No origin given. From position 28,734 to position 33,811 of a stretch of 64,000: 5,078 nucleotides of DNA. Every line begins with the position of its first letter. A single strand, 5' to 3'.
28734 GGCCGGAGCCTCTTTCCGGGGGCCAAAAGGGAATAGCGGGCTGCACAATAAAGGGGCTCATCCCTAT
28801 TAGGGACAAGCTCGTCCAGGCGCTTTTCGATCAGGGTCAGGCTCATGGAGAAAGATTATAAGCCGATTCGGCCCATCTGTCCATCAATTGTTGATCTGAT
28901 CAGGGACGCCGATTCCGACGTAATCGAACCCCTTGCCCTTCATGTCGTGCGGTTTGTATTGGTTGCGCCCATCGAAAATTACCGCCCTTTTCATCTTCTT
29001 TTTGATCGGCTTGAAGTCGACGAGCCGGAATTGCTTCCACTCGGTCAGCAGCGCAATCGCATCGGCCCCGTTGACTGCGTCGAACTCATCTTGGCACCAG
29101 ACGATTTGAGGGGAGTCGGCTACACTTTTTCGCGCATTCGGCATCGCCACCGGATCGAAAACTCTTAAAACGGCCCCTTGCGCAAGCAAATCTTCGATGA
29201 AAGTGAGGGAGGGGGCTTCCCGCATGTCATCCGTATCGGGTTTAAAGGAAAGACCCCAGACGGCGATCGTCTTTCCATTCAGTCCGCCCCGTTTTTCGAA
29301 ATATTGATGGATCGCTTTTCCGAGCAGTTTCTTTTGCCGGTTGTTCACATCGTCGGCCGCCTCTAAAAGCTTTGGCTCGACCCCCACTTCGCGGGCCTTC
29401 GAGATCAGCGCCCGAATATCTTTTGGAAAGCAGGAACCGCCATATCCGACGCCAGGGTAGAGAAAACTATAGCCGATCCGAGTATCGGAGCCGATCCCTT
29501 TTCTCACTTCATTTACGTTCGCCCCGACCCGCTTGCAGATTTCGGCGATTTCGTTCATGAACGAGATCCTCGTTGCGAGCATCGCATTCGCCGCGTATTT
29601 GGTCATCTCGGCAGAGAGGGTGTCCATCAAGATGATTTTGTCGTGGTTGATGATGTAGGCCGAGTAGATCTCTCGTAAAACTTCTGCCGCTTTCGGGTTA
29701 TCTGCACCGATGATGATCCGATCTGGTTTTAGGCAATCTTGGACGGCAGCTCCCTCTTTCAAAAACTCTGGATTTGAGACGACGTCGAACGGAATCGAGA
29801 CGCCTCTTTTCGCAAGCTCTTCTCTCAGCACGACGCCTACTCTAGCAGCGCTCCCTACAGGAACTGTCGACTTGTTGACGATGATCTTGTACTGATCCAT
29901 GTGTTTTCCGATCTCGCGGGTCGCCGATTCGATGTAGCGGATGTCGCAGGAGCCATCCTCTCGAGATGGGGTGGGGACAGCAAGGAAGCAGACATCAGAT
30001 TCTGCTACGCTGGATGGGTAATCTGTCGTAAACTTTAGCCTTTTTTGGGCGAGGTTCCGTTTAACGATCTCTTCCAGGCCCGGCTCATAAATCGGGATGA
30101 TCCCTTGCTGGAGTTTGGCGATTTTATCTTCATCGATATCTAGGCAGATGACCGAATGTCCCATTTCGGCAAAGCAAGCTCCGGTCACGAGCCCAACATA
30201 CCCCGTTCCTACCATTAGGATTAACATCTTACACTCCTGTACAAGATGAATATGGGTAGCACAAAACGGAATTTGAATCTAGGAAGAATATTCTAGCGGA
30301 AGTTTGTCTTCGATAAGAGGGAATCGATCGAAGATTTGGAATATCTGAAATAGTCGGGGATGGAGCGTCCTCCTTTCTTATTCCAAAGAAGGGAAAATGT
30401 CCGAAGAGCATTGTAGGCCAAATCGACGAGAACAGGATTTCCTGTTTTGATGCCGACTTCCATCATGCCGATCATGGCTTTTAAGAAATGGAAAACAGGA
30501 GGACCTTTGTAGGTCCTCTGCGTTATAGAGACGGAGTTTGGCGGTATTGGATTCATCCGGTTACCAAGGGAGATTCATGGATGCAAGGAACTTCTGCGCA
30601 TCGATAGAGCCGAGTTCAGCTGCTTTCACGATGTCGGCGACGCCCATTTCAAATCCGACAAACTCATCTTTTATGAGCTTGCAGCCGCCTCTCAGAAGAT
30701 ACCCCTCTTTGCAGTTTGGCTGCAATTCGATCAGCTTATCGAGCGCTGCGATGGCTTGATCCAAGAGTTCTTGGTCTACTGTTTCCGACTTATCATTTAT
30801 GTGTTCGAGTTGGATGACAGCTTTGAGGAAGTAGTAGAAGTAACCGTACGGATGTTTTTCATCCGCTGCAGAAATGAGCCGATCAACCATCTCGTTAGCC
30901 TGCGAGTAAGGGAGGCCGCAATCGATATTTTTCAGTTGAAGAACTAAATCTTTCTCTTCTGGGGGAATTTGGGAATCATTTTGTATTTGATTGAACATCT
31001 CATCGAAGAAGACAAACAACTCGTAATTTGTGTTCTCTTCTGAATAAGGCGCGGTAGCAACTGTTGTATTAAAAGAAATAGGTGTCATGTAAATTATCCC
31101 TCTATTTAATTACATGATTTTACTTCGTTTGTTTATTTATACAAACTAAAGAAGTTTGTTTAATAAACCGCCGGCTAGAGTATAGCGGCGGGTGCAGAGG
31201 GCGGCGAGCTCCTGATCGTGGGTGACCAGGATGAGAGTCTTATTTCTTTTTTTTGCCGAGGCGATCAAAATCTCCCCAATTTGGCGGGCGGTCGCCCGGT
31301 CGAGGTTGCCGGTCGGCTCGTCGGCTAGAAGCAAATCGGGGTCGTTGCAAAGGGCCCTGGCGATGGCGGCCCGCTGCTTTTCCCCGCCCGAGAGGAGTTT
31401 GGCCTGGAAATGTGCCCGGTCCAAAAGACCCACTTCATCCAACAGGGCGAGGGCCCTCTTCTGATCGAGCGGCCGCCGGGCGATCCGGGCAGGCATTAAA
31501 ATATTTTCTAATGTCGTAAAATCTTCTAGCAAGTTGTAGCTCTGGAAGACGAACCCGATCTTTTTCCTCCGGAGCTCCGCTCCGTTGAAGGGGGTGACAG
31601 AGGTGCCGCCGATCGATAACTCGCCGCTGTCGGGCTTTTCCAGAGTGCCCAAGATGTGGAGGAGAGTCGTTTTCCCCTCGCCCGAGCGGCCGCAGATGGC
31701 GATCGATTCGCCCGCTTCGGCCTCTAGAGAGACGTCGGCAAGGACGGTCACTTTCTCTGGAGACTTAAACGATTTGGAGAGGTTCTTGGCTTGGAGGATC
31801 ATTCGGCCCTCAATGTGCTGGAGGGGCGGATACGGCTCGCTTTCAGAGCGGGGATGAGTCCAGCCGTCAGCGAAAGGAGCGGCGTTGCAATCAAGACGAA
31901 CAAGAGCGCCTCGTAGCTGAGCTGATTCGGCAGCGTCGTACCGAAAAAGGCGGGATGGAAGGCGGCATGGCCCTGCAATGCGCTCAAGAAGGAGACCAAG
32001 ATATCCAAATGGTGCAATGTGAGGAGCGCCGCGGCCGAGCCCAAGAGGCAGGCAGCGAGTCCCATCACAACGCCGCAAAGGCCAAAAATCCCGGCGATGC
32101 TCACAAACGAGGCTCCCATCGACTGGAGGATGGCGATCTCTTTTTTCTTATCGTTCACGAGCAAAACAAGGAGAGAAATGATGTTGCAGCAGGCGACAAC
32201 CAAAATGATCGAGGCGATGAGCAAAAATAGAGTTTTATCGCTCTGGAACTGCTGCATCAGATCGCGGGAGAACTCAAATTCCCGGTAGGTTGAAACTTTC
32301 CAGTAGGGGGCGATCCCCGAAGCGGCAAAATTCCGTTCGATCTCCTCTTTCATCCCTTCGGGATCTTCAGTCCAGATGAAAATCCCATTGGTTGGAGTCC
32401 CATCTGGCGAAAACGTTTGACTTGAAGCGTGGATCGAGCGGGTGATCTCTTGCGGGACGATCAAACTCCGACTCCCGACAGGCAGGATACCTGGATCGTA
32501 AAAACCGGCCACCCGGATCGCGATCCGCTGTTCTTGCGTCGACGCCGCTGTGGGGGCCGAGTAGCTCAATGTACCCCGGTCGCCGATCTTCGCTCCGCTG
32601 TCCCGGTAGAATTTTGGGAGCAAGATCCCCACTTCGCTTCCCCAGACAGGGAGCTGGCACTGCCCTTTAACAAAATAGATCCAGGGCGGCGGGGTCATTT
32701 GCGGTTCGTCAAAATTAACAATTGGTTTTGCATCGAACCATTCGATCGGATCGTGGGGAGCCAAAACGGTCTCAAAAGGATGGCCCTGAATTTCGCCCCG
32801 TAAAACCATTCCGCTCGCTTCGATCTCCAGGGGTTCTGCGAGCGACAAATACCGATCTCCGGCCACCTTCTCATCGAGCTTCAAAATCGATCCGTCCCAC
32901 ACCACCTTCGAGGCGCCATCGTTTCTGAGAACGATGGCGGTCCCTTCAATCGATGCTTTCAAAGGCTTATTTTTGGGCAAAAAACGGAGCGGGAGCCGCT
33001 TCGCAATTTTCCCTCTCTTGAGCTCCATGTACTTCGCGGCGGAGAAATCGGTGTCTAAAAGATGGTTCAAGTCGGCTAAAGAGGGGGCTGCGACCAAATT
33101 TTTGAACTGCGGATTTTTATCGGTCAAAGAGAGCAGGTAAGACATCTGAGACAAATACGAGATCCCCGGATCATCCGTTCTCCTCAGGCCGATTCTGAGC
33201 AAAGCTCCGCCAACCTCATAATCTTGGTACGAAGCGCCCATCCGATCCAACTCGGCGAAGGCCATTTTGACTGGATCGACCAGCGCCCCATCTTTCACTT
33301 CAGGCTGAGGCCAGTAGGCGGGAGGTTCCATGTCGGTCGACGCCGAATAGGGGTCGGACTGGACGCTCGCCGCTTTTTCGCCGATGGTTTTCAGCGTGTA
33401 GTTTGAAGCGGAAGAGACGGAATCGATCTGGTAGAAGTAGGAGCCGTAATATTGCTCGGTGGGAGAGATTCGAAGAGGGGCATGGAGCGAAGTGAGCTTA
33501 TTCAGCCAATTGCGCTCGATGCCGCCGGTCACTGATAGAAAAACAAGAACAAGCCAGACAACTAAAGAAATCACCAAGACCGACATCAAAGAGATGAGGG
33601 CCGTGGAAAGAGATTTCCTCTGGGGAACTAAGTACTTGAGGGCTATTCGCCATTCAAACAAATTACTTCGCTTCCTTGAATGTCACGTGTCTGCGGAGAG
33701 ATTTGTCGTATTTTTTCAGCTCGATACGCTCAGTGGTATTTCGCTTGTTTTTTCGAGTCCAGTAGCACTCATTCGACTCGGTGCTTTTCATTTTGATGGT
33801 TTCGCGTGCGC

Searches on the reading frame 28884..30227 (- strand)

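Call 36: search_protein_families(library=pfam, proteins=[window:28884-30227:-], max_evalue=0.001)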
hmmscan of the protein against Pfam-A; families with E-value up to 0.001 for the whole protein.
window:28884-30227:- (447 aa): 5 families
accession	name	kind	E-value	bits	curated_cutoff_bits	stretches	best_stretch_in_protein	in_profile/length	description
PF03721.20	UDPG_MGDP_dh_N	-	2.7e-70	236.2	27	1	1-187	1-187/187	UDP-glucose/GDP-mannose dehydrogenase family, NAD binding domain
PF00984.24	UDPG_MGDP_dh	-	1e-40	138.2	25.4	1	205-296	2-93/94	UDP-glucose/GDP-mannose dehydrogenase family, central domain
PF03720.21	UDPG_MGDP_dh_C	-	3.3e-32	111.4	30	1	322-426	1-103/103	UDP-glucose/GDP-mannose dehydrogenase family, UDP binding domain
PF02737.24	3HCDH_N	-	0.00061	20.2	22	0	5-84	4-86/180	3-hydroxyacyl-CoA dehydrogenase, NAD binding domain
PF02558.23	ApbA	-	0.00072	19.6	22.2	0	3-89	1-79/150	Ketopantoate reductase PanE/ApbA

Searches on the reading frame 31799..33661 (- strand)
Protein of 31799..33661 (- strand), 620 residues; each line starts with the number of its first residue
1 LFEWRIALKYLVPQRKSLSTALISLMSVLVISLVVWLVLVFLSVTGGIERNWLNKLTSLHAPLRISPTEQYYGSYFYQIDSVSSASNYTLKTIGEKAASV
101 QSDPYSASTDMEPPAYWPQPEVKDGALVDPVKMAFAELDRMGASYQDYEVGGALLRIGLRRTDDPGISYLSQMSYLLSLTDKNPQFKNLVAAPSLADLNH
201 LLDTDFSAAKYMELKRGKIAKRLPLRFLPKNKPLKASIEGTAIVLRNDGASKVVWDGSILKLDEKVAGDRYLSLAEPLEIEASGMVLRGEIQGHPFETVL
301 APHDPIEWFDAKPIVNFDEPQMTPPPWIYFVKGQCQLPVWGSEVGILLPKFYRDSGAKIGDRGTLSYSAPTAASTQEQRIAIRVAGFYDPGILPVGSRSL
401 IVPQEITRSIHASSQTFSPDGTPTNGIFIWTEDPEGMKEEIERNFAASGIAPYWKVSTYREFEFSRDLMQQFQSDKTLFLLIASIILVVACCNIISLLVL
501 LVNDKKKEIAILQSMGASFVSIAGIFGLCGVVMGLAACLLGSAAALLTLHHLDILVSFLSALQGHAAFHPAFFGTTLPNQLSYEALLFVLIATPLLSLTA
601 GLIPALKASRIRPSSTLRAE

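Call 36: search_protein_families(library=pfam, proteins=[window:31799-33661:-], max_evalue=0.001)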
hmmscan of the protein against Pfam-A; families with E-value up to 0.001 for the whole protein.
window:31799-33661:- (620 aa): 1 family
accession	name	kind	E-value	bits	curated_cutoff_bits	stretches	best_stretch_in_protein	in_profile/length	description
PF02687.27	FtsX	-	2.6e-10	40.8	25.5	1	481-612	2-119/120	FtsX-like permease C-terminal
